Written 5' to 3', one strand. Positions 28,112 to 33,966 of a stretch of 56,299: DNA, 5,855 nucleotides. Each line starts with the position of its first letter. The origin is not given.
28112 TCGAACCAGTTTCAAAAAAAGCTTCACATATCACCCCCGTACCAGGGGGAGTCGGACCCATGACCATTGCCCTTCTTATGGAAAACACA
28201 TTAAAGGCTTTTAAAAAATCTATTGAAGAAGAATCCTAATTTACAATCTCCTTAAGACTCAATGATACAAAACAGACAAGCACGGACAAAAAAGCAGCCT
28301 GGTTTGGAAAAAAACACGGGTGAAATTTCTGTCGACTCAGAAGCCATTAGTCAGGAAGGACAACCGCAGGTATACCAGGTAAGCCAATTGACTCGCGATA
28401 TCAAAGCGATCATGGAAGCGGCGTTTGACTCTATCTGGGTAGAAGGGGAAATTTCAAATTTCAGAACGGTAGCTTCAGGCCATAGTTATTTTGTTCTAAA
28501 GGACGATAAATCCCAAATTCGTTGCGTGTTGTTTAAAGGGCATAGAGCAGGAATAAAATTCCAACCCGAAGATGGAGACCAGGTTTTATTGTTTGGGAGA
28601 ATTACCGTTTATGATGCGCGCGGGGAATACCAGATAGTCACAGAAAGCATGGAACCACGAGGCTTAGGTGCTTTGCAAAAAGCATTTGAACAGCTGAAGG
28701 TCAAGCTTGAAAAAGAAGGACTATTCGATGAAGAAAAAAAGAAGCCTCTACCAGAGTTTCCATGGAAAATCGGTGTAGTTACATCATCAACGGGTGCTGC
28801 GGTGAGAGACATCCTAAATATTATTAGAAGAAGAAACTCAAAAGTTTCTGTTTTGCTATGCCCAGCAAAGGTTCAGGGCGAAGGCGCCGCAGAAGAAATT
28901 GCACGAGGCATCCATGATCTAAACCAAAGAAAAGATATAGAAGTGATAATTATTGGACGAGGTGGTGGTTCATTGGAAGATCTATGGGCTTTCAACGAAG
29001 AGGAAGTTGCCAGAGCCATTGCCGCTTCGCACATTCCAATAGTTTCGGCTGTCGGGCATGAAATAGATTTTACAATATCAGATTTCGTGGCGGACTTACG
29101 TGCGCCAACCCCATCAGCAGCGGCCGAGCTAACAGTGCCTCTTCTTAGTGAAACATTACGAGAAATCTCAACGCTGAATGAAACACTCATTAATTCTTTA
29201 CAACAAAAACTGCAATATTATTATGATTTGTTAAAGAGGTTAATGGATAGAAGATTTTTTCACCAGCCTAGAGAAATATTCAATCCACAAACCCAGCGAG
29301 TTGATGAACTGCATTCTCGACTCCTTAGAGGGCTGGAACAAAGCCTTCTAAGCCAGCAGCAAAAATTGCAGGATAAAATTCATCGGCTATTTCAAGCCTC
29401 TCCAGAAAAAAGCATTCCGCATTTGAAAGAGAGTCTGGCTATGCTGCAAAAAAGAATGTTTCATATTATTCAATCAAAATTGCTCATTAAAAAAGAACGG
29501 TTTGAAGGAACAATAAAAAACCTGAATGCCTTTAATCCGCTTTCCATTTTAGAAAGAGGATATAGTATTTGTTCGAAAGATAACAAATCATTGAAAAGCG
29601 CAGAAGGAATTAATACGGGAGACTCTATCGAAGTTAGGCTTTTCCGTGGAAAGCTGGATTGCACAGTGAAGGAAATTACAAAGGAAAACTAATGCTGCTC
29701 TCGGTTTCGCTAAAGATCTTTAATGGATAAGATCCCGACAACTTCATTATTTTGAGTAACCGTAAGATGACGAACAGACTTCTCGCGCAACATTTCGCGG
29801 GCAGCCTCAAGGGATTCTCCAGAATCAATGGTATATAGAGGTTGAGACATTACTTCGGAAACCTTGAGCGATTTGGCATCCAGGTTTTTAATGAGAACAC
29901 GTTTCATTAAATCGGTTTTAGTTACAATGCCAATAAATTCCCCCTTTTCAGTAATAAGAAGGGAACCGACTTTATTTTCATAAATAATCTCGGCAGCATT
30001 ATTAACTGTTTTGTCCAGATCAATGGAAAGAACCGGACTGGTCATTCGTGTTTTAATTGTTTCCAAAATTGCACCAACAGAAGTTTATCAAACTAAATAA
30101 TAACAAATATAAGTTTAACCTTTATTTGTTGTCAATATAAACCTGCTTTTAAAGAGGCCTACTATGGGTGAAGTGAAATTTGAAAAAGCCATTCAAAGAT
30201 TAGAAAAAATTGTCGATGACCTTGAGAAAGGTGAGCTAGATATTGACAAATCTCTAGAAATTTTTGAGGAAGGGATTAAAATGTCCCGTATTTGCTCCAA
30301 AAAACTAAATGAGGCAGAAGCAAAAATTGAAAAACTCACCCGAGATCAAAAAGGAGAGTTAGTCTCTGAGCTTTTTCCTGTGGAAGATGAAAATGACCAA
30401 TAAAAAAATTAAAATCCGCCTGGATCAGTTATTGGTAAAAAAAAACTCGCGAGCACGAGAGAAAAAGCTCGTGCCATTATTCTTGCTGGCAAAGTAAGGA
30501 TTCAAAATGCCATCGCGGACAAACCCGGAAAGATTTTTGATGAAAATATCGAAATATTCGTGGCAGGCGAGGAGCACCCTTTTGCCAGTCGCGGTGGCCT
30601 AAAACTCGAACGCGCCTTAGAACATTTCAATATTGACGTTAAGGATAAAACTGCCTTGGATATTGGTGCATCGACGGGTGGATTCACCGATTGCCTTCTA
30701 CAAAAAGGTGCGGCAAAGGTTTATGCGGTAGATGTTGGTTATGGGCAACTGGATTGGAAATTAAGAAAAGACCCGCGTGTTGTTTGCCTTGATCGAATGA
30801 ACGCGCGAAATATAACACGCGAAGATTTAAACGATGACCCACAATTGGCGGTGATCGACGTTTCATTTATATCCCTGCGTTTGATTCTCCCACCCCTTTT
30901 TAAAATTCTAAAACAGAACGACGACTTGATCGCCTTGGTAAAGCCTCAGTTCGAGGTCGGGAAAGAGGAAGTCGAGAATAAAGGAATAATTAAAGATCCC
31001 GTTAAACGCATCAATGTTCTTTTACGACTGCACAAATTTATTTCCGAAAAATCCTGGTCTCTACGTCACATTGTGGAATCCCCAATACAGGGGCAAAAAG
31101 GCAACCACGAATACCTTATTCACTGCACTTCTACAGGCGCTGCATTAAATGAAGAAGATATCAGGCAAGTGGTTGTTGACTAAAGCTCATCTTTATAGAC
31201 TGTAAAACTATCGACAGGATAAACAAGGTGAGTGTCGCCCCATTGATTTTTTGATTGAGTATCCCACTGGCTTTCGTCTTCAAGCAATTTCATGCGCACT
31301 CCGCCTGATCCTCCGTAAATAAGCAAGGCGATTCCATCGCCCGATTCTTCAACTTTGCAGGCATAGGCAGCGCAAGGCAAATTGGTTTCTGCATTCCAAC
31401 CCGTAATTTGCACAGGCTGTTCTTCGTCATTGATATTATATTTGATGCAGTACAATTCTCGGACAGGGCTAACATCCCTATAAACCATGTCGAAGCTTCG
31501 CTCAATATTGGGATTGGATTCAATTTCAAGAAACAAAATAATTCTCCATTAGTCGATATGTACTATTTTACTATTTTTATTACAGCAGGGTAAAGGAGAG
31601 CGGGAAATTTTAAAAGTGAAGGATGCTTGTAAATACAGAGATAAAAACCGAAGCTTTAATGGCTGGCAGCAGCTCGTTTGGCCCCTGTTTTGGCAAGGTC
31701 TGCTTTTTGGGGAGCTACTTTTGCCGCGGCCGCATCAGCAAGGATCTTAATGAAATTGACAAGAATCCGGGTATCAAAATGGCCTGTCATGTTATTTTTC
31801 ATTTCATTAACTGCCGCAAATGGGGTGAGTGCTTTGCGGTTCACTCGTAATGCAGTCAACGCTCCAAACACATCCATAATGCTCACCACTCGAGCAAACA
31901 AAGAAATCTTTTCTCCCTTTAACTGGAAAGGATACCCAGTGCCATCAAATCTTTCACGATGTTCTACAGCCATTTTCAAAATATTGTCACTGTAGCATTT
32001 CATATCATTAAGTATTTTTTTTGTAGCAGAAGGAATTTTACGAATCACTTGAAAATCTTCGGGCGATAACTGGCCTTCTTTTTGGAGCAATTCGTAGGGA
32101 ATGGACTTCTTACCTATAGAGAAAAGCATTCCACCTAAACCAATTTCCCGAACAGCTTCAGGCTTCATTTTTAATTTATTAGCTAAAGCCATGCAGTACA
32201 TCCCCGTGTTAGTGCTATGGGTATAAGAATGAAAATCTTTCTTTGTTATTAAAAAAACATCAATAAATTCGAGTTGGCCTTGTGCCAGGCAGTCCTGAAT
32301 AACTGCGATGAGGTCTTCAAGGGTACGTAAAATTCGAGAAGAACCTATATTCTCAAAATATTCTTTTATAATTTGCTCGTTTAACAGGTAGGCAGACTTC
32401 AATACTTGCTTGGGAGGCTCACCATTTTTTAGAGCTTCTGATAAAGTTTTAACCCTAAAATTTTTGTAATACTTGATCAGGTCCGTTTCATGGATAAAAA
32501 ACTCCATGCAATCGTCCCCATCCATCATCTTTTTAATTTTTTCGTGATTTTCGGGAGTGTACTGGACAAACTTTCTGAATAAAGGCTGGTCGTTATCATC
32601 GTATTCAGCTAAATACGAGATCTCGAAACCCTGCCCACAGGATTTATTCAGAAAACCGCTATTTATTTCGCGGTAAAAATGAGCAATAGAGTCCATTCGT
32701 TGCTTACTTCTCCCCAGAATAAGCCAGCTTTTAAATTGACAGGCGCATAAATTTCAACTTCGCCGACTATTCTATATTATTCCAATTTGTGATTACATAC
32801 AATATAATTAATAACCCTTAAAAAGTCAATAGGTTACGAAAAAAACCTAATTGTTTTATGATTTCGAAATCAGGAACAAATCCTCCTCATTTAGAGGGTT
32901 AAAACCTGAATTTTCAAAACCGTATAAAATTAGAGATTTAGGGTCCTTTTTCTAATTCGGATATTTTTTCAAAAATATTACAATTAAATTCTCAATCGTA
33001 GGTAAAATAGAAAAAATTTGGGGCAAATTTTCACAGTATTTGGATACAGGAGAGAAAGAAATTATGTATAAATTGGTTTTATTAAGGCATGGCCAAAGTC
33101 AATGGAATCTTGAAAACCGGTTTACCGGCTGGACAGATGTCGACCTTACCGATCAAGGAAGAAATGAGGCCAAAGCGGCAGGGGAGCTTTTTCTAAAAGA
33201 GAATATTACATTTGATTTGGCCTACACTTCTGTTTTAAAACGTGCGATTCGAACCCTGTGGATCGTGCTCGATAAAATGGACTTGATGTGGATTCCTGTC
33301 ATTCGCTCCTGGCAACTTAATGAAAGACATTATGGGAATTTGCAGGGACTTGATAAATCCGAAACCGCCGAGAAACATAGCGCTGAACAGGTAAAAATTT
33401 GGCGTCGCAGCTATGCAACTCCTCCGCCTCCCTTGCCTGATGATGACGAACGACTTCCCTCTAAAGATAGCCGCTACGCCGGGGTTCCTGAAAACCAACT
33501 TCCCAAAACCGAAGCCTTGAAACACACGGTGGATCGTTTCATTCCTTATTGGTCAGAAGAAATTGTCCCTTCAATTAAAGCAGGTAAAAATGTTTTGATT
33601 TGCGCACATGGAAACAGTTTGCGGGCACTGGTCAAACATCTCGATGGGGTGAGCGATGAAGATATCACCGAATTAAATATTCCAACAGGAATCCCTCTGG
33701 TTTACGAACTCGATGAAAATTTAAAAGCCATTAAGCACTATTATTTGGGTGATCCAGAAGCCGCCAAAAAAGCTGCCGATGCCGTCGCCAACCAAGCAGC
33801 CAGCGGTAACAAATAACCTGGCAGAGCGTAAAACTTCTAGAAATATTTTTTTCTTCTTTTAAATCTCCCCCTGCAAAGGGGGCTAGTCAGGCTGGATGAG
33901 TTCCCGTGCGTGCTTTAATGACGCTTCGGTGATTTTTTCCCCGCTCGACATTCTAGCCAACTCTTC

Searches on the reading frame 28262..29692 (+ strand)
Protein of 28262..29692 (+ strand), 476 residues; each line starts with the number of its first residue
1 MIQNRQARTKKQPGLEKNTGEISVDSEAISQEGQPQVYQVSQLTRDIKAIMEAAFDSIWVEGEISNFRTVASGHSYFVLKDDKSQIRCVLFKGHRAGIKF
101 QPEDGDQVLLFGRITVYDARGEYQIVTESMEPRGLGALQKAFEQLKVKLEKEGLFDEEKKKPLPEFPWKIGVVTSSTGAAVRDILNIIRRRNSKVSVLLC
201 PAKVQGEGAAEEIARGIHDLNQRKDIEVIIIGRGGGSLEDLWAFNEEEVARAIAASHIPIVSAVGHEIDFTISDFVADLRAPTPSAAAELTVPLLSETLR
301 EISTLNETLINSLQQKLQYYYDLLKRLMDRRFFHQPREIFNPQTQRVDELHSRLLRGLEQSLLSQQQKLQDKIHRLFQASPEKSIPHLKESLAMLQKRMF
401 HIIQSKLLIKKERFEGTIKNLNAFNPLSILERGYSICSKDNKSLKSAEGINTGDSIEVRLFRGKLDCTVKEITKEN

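Call 56: search_protein_families(library=pfam, proteins=[window:28262-29692:+], max_evalue=0.000001)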
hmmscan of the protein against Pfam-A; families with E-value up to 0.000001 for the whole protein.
window:28262-29692:+ (476 aa): 3 families
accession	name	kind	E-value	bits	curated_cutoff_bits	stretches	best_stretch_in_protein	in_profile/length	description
PF02601.20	Exonuc_VII_L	-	3.9e-106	355.5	35.9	1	154-468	1-315/315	Exonuclease VII, large subunit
PF13742.12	tRNA_anti_2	-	1.4e-31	109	27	1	38-131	1-95/95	OB-fold nucleic acid binding domain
PF01336.31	tRNA_anti-codon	-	2e-12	47.3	27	1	58-132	1-74/75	OB-fold nucleic acid binding domain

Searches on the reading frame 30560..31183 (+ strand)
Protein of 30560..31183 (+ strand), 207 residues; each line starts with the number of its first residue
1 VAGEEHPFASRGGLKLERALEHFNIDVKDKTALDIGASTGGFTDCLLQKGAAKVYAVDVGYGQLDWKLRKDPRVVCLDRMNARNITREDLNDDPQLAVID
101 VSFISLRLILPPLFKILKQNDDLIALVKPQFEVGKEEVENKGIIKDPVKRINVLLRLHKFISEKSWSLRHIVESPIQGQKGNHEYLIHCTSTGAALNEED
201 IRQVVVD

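Call 56: search_protein_families(library=pfam, proteins=[window:30560-31183:+], max_evalue=0.000001)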
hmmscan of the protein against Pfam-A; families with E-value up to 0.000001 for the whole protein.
window:30560-31183:+ (207 aa): 1 family
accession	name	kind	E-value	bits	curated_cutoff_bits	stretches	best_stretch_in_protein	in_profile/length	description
PF01728.25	FtsJ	-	4.2e-44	151.1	24.1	1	8-188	1-178/181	FtsJ-like methyltransferase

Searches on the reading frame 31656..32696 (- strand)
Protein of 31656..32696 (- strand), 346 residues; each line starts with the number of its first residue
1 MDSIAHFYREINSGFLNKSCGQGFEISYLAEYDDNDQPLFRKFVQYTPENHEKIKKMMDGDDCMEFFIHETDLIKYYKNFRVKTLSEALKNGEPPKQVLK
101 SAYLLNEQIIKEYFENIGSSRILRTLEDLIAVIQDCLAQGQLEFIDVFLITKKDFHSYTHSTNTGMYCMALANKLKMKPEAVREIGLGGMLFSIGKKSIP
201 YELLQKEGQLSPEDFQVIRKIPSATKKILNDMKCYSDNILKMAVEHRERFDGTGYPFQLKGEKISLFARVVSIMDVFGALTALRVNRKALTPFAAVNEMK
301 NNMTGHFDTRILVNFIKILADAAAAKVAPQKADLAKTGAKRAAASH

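Call 56: search_protein_families(library=pfam, proteins=[window:31656-32696:-], max_evalue=0.000001)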
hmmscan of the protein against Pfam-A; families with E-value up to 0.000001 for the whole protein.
window:31656-32696:- (346 aa): 1 family
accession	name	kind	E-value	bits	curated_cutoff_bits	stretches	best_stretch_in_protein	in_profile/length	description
PF13487.12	HD_5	-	3.3e-33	115.3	27.2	1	149-310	6-169/170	HD domain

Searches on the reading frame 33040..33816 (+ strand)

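Call 57: search_protein_families(library=pfam, proteins=[window:33040-33816:+], max_evalue=0.000001)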
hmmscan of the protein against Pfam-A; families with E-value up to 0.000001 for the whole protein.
window:33040-33816:+ (258 aa): 1 family
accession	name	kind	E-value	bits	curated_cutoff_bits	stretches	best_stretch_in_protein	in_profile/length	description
PF00300.27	His_Phos_1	-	1.1e-36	126.7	21.7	1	12-131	1-115/194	Histidine phosphatase superfamily (branch 1)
